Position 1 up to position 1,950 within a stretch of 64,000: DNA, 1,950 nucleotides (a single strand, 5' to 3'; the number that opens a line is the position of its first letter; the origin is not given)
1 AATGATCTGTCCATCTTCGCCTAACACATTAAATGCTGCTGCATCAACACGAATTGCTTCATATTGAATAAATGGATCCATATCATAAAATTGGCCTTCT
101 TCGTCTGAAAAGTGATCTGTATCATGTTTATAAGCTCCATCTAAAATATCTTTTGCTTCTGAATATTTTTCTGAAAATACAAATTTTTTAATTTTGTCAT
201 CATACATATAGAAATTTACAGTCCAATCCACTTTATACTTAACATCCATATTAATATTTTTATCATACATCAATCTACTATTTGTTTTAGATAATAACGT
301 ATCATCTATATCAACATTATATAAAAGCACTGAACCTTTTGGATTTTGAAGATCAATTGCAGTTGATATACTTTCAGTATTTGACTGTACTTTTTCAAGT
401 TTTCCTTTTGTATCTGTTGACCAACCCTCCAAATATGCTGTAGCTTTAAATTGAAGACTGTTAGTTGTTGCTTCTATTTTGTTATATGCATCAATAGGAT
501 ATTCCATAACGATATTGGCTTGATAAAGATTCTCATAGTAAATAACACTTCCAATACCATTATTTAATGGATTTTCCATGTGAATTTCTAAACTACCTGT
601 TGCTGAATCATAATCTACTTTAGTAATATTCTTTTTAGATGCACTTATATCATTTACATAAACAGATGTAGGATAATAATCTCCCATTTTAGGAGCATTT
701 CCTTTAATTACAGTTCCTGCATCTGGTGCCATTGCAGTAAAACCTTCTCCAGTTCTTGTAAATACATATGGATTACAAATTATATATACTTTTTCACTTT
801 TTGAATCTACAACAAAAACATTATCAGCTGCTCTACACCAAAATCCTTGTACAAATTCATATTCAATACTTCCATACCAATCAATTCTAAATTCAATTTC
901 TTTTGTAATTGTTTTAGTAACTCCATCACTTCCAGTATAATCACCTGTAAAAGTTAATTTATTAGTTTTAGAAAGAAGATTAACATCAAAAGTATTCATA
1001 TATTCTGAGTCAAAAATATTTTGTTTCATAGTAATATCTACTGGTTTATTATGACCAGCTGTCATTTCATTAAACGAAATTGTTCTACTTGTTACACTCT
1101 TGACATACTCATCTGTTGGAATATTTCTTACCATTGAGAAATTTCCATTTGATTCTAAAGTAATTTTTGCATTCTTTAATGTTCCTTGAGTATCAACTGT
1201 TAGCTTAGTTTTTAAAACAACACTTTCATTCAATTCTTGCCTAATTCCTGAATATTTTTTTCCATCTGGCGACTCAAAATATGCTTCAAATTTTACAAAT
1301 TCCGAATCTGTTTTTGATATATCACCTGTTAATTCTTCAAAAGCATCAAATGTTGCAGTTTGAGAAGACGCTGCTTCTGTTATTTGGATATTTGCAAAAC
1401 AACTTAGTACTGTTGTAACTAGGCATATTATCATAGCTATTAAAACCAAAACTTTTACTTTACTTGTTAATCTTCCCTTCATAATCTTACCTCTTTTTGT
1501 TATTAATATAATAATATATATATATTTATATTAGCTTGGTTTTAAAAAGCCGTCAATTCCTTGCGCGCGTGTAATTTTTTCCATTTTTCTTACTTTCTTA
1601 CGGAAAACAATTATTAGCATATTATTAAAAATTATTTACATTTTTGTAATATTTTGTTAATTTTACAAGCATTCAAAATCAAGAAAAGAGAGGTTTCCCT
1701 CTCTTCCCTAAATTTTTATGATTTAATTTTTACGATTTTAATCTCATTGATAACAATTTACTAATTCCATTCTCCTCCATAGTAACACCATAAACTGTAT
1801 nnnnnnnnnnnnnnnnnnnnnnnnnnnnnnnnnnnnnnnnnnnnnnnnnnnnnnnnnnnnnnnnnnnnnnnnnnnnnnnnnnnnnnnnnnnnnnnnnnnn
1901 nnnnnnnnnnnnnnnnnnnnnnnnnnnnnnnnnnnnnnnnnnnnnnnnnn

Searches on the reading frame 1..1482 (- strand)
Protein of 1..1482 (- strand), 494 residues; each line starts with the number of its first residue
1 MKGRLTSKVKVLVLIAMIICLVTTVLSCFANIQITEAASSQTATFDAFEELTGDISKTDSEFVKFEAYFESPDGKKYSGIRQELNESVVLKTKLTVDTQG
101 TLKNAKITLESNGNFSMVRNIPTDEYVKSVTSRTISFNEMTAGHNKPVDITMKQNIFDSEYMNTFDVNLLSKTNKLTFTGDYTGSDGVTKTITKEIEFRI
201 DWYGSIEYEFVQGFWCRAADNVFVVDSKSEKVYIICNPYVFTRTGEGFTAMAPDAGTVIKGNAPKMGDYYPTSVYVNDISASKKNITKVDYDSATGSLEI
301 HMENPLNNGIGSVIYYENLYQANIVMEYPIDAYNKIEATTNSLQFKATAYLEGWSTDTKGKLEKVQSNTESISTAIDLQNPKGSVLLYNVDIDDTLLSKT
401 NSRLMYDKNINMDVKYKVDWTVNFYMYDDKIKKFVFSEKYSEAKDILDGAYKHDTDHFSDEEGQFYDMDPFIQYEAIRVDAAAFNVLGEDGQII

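Call 6: search_protein_families(library=pfam, proteins=[window:1-1482:-], max_evalue=0.01)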
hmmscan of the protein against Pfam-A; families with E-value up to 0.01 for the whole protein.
window:1-1482:- (494 aa): 0 families

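Call 11: search_protein_families(library=ncbifam, proteins=[window:1-1482:-], max_evalue=0.01)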
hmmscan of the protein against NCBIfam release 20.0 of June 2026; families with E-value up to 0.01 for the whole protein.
window:1-1482:- (494 aa): 0 families
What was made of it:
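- The motif is not LPXTG and matched no NCBIfam sorting-signal model (call 11).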

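Call 61: find_homologous_proteins(query=window:1-1482:-, max_evalue=1e-10)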
Query window:1-1482:- (494 aa): 1 proteins with E <= 1e-10 among 8000 candidates.
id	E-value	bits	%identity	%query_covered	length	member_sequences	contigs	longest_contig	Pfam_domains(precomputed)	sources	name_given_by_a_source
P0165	1.5e-73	267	34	98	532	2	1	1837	-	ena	-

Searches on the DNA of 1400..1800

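Call 48: search_rna_families(source=window, start=1400, end=1800, threshold=evalue, max_evalue=10)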
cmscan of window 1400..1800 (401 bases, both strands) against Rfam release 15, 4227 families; matches with E-value up to 10: 11.
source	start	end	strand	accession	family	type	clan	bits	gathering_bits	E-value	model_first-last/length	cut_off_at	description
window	1659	1733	-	RF00568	SNORA26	Gene; snRNA; snoRNA; HACA-box;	CL00032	17.9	40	0.93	1-122/122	no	Small nucleolar RNA SNORA26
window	1659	1747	-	RF00243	traJ_5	Cis-reg;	CL00016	16.9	50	3.8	1-109/109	no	traJ 5' UTR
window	1677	1752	+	RF00611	SNORD111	Gene; snRNA; snoRNA; CD-box;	-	16.4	46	4.3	1-89/89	no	Small nucleolar RNA SNORD111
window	1673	1770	-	RF02029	sraA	Gene; sRNA;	-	16.2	56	7.3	1-95/95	no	sraA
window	1674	1718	-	RF00979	mir-553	Gene; miRNA;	-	15.3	82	5.8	1-62/62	no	mir-553 microRNA precursor family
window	1674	1717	-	RF03799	mir-3202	Gene; miRNA;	-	15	90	4.7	1-79/79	no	mir-3202 microRNA precursor family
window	1678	1741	-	RF00113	SIB_RNA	Gene; antitoxin;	-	14.8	56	2.3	1-147/147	no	Short Intergenic Abundant RNA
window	1682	1718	+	RF02478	GlsR10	Gene; snRNA; snoRNA; CD-box;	-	13.4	75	8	1-68/68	no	Small nucleolar RNA GlsR10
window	1671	1720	+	RF00908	MIR529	Gene; miRNA;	-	13.2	75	4.3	1-131/131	no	MIR529 microRNA precursor family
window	1422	1445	+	RF01335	CRISPR-DR22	Gene; CRISPR;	-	12.9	50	5.8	1-36/36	no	CRISPR RNA direct repeat element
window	1682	1759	-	RF04180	BTnc231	Gene; sRNA;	-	12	80.4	7.2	1-154/154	no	Bacteroides sRNA BTnc231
